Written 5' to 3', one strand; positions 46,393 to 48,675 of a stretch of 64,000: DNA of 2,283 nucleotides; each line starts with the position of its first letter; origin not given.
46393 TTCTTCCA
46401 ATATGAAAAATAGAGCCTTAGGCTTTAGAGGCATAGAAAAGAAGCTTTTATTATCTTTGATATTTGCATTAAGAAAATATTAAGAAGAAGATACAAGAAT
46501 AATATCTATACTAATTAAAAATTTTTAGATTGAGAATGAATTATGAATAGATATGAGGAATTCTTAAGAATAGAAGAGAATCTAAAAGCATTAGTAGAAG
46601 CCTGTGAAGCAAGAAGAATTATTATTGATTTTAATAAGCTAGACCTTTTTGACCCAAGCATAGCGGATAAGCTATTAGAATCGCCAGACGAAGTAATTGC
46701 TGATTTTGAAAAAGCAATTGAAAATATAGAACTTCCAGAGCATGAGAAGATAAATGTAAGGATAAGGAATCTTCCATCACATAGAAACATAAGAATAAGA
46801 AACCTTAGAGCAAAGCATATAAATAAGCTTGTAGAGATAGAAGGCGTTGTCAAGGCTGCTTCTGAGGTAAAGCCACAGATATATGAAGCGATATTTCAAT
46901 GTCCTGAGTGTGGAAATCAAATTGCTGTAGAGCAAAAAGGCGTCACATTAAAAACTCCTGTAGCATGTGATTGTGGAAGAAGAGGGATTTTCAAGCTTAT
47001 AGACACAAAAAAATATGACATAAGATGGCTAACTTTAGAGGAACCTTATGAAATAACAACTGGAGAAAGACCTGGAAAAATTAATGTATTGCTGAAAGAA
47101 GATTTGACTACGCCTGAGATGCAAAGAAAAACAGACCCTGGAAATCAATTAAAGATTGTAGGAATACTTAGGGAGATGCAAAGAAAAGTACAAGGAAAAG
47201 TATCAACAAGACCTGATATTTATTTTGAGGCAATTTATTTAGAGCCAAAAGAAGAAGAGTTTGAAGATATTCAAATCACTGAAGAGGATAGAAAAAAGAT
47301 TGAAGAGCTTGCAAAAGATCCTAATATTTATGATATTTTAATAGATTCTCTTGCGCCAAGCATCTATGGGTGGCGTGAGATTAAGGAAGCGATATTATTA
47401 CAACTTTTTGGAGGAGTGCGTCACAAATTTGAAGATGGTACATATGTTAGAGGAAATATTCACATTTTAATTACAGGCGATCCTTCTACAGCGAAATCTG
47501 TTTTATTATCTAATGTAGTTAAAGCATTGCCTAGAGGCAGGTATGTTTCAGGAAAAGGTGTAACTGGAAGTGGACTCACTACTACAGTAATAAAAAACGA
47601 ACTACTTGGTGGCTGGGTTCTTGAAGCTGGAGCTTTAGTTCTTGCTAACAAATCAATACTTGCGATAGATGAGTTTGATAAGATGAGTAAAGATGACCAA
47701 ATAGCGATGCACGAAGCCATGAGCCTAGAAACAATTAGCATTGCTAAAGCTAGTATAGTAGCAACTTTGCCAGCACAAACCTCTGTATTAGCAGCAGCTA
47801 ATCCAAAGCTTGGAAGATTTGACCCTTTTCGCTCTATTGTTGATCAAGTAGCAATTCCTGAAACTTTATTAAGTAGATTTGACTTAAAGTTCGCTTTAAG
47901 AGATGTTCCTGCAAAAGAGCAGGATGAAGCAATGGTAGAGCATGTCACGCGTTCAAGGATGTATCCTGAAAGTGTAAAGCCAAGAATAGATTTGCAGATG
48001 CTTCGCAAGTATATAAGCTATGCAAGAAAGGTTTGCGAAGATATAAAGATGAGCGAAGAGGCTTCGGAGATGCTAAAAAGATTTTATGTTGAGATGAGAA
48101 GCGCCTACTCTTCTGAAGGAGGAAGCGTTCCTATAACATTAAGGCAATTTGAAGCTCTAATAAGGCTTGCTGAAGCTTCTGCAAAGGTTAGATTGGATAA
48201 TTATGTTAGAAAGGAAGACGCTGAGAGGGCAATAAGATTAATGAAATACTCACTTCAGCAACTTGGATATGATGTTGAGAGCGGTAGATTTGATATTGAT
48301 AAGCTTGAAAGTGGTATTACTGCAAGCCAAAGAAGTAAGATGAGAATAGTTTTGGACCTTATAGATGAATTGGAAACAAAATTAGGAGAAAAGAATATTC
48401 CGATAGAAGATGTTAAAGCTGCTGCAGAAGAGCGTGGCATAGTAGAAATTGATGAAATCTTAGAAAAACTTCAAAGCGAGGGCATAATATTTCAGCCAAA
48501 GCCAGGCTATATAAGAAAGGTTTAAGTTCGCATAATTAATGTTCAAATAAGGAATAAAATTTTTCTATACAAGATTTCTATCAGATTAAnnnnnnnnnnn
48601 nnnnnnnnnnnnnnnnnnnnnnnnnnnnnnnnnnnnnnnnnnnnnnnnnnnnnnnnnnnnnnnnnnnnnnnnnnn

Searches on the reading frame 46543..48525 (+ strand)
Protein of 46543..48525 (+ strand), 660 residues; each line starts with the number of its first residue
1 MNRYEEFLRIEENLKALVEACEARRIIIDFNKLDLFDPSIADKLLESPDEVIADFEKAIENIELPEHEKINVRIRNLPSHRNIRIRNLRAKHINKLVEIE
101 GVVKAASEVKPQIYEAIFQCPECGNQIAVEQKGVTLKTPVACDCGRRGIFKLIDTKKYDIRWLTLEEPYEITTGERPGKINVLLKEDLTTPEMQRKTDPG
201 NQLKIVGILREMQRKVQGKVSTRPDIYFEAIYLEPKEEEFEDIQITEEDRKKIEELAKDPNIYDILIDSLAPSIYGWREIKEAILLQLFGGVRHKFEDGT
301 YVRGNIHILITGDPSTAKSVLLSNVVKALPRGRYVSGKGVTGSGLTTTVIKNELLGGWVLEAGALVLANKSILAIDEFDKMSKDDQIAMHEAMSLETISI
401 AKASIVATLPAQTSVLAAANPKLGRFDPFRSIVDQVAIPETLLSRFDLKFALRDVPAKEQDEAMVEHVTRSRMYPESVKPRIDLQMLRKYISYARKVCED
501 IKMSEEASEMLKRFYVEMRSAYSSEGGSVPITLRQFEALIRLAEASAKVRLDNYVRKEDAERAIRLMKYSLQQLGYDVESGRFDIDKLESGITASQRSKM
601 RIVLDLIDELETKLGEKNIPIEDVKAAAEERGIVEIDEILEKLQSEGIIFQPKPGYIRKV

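Call 68: search_protein_families(library=pfam, proteins=[window:46543-48525:+], max_evalue=0.00001)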
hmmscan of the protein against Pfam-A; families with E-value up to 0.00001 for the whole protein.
window:46543-48525:+ (660 aa): 4 families
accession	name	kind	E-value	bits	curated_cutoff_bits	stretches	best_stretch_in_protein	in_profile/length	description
PF00493.29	MCM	-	3.9e-85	285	23.3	1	250-470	2-222/224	MCM P-loop domain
PF17855.7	MCM_lid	-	3e-26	92.1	27.4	1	486-570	2-86/87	MCM AAA-lid domain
PF17207.9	MCM_OB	-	4.8e-20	72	24.8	1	85-212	2-125/126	MCM OB domain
PF01078.27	Mg_chelatase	-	3.2e-07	30.4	20.3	0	354-421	90-158/207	Magnesium chelatase, subunit ChlI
